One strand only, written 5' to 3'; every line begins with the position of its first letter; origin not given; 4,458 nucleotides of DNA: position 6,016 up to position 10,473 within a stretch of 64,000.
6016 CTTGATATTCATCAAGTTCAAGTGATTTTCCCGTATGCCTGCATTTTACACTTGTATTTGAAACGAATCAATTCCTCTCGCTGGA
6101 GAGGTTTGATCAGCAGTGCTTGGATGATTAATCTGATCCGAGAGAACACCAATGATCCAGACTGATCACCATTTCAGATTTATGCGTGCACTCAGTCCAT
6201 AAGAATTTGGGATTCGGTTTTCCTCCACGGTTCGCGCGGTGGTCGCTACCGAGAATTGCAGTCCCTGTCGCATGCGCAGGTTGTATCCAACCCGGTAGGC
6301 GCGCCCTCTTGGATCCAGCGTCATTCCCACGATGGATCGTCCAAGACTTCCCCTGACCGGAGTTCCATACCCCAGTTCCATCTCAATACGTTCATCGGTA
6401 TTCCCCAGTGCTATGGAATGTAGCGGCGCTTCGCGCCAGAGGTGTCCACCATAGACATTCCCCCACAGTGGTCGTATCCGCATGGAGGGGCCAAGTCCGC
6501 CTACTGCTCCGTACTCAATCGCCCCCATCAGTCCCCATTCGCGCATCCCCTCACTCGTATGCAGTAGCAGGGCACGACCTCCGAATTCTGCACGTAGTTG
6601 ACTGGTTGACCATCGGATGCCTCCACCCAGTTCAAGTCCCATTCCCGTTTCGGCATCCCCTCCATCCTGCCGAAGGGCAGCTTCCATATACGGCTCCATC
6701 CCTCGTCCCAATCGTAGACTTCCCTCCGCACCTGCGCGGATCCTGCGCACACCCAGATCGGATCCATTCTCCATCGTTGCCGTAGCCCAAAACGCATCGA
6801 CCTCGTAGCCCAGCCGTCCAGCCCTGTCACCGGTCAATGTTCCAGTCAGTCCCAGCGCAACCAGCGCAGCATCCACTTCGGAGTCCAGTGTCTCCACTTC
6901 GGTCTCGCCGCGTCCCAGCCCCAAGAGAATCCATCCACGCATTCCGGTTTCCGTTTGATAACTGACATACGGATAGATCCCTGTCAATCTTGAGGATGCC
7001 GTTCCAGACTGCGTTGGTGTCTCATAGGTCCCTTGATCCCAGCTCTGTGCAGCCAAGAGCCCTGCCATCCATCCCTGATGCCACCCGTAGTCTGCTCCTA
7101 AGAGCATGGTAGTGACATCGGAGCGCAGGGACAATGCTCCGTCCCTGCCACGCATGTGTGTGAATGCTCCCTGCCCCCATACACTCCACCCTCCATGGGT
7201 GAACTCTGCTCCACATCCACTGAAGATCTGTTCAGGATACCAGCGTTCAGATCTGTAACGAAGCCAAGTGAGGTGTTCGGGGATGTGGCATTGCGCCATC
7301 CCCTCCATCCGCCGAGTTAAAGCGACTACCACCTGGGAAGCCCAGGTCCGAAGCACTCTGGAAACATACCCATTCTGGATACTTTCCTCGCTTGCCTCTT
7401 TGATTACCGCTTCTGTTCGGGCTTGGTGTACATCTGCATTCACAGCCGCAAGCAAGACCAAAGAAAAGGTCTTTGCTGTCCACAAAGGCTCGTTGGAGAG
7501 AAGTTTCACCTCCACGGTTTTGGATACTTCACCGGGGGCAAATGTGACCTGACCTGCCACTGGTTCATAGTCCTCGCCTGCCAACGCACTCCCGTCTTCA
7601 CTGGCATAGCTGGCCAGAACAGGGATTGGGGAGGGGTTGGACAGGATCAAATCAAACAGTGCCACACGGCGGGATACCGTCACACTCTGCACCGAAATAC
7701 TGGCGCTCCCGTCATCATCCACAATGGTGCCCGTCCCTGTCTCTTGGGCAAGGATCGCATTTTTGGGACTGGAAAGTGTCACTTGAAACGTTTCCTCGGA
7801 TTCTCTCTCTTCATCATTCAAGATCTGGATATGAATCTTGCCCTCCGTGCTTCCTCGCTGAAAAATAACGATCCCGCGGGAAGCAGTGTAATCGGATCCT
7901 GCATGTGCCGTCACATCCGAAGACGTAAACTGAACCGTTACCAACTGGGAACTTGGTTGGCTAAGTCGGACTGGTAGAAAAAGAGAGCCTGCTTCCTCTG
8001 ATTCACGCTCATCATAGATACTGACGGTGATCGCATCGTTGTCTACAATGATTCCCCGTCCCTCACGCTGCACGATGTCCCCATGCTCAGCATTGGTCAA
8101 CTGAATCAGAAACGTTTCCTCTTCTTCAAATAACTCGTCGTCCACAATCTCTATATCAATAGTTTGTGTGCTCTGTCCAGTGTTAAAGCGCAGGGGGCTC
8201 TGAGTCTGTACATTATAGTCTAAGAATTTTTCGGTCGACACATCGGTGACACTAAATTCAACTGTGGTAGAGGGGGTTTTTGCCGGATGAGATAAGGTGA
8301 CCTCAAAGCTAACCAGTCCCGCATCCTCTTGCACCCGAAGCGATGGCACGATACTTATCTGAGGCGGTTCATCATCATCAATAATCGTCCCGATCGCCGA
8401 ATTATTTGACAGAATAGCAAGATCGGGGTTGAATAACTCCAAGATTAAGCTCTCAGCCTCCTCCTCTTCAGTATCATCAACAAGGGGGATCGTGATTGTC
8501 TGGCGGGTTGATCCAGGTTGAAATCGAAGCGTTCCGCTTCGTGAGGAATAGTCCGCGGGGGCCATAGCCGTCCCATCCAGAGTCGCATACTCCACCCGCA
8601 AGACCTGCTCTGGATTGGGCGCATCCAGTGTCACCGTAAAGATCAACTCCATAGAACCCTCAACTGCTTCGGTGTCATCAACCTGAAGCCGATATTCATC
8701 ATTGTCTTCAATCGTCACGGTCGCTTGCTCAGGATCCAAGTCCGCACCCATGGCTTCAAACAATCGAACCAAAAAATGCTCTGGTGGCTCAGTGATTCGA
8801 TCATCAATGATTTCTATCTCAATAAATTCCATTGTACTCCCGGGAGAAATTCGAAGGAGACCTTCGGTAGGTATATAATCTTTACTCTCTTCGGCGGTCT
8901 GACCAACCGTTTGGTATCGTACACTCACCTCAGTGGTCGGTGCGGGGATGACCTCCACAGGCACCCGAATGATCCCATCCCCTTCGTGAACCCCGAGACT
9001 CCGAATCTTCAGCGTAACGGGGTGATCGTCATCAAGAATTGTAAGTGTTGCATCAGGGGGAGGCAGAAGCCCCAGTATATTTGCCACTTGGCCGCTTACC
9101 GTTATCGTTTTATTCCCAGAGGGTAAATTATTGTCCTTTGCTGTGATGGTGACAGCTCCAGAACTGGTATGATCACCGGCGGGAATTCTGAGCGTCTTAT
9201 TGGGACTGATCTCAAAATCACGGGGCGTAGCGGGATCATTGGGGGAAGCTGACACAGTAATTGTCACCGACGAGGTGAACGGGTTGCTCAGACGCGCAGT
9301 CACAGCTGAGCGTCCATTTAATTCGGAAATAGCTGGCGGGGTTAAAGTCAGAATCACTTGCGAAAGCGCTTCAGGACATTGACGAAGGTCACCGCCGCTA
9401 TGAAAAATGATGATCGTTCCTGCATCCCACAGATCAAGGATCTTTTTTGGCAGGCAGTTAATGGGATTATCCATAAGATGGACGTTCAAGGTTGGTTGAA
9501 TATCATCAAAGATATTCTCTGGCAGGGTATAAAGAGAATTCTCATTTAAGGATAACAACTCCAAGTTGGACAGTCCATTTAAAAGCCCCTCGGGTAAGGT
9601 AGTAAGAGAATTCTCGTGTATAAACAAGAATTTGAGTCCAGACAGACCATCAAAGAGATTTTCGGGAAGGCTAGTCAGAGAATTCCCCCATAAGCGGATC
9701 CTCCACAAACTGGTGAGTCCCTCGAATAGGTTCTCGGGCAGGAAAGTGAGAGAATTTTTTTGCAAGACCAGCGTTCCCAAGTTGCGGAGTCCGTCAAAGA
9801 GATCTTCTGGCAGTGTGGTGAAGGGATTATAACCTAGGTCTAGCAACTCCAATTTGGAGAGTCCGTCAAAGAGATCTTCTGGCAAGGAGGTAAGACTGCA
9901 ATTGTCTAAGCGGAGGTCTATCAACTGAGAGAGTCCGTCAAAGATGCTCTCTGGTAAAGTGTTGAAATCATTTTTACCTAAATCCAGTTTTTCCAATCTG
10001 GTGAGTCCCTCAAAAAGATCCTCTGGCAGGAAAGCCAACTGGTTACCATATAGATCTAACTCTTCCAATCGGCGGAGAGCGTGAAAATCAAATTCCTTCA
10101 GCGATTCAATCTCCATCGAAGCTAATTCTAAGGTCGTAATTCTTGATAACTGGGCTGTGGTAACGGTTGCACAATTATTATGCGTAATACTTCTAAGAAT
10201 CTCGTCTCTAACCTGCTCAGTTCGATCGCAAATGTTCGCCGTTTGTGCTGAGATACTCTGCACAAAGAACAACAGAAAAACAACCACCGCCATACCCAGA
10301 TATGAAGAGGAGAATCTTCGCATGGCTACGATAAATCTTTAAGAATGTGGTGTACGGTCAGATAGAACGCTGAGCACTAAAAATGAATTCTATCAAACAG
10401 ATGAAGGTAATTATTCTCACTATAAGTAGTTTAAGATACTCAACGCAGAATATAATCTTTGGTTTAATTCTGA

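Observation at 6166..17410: Head-to-head pair of giant LRR + Calx-beta + autotransporter-like proteins whose ends form kb-scale inverted repeats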

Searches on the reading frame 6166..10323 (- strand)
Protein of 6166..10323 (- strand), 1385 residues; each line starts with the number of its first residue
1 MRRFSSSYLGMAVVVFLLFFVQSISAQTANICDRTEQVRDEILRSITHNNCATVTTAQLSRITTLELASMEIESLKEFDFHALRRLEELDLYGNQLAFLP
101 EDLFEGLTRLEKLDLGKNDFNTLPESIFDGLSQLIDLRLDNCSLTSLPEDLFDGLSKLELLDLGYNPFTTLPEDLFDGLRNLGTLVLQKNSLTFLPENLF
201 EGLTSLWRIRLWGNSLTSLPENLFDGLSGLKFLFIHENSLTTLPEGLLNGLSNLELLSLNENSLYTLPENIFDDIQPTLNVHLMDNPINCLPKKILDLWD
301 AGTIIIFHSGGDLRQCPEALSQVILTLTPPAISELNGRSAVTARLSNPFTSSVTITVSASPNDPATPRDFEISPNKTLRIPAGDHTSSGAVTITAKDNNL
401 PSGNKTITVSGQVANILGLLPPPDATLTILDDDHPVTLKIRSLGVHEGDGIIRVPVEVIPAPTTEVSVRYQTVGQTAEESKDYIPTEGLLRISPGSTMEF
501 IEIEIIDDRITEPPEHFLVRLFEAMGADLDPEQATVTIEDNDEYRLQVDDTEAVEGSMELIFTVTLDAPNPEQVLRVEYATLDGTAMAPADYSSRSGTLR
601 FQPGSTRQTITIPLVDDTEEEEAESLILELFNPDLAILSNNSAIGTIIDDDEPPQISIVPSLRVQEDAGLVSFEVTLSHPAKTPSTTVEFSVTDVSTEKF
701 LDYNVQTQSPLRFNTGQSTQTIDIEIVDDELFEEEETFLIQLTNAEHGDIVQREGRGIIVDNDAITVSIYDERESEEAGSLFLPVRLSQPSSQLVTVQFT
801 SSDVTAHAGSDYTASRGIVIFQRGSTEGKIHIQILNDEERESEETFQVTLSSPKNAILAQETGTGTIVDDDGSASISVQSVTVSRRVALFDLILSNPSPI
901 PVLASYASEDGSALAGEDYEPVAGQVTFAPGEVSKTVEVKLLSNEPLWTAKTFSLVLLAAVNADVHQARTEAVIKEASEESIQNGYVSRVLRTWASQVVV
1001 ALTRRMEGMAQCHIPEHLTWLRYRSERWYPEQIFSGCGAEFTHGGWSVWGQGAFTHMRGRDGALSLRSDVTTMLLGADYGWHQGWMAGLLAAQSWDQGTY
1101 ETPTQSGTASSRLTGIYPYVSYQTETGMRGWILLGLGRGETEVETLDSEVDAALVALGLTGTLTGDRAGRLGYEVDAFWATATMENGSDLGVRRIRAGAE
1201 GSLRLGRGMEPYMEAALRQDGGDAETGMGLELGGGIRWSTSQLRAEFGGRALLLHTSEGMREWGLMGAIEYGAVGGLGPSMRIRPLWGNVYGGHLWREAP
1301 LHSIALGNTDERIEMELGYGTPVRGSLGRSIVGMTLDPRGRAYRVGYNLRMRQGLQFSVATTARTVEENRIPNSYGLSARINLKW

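Call 3: search_protein_families(library=pfam, proteins=[window:6166-10323:-], max_evalue=0.01)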
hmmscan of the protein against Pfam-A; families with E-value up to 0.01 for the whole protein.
window:6166-10323:- (1385 aa): 9 families
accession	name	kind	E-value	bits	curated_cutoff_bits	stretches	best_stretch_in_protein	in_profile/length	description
PF03160.20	Calx-beta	-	2.3e-85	283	27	5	432-542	2-119/119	Calx-beta domain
PF13855.12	LRR_8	-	9.8e-32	109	27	5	109-167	2-60/61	Leucine rich repeat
PF12799.13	LRR_4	-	7.1e-13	48.8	27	2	85-124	2-43/44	Leucine Rich repeats (2 copies)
PF20579.4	LapA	-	0.0002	22.1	27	0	325-359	7-39/99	LapA domain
PF03797.25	Autotransporter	-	0.00037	20.7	26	1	1048-1139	1-92/255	Autotransporter beta-domain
PF00560.39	LRR_1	-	0.00046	20.2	20.6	0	85-103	1-20/23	Leucine Rich Repeat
PF16132.11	DUF4843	-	0.00079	19.5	34.5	0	796-851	53-108/163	Domain of unknown function (DUF4843)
PF23211.1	LRR_LRWD1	-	0.0021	18.2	28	0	102-175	36-105/190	Leucine-rich repeat and WD repeat-containing protein 1, LRR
PF14580.12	LRR_9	-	0.0033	17.4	30.5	0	160-242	46-127/175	Leucine-rich repeat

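Call 7: search_protein_families(library=ncbifam, proteins=[window:6166-10323:-], max_evalue=0.1)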
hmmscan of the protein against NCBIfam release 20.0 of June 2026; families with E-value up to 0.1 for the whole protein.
window:6166-10323:- (1385 aa): 7 families
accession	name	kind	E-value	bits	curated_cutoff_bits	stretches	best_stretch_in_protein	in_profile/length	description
TIGR00845.1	caca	equivalog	7e-54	182.9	679.85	5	778-960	410-613/921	sodium/calcium exchanger 1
NF011897.0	PRK15370.1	equivalog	1.5e-27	95.8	1113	2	46-223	226-386/755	SPI-1 type III secretion system effector E3 ubiquitin transferase SlrP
NF047464.1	FibnectbindLIC11051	equivalog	5.5e-20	71.4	1000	3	57-247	463-646/685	LIC_11051 family fibronectin-binding protein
NF038115.1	SVAGG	subfamily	2e-19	69.9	150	3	908-976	304-373/407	SVAGG family GlyGly-CTERM protein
NF041381.1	XopAC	subfamily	3.2e-19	69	450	2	81-167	110-194/451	XopAC/AvrAC family type III secretion system effector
NF041400.1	XopAE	equivalog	9.1e-17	61.1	600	2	50-175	79-204/478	type III secretion system effector XopAE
NF041351.1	XopL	equivalog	1.5e-15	56.9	500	3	132-261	74-208/497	type III secretion system leucine-rich repeat domain-containing effector XopL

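Call 45: find_encoding_contigs(protein=window:6166-10323:-, flank=3000, max_places=4)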
Protein window:6166-10323:- (1385 aa): no gene with exactly this product is on record in the collection.

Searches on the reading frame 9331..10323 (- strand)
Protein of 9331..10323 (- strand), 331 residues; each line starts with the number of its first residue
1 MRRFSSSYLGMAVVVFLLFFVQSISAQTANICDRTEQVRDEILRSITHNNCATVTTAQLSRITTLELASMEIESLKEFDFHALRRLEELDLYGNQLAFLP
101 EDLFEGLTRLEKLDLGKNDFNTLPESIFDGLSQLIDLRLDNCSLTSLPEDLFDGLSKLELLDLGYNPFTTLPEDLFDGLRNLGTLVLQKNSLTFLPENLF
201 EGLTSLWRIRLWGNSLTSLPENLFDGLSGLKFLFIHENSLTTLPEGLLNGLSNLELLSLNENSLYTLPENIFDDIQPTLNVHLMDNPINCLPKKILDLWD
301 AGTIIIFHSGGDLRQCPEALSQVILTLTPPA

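Call 82: find_related_loci(query=window:9331-10323:-, collection=metagenome_contigs, flank=10000)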
Query window:9331-10323:- (331 aa) in metagenome_contigs; peptide patterns used: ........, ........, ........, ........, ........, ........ (x = any residue, [..] = any of these).
242 stretches matched a pattern, but none encodes a relative of the query by tblastn (E <= 1e-3).
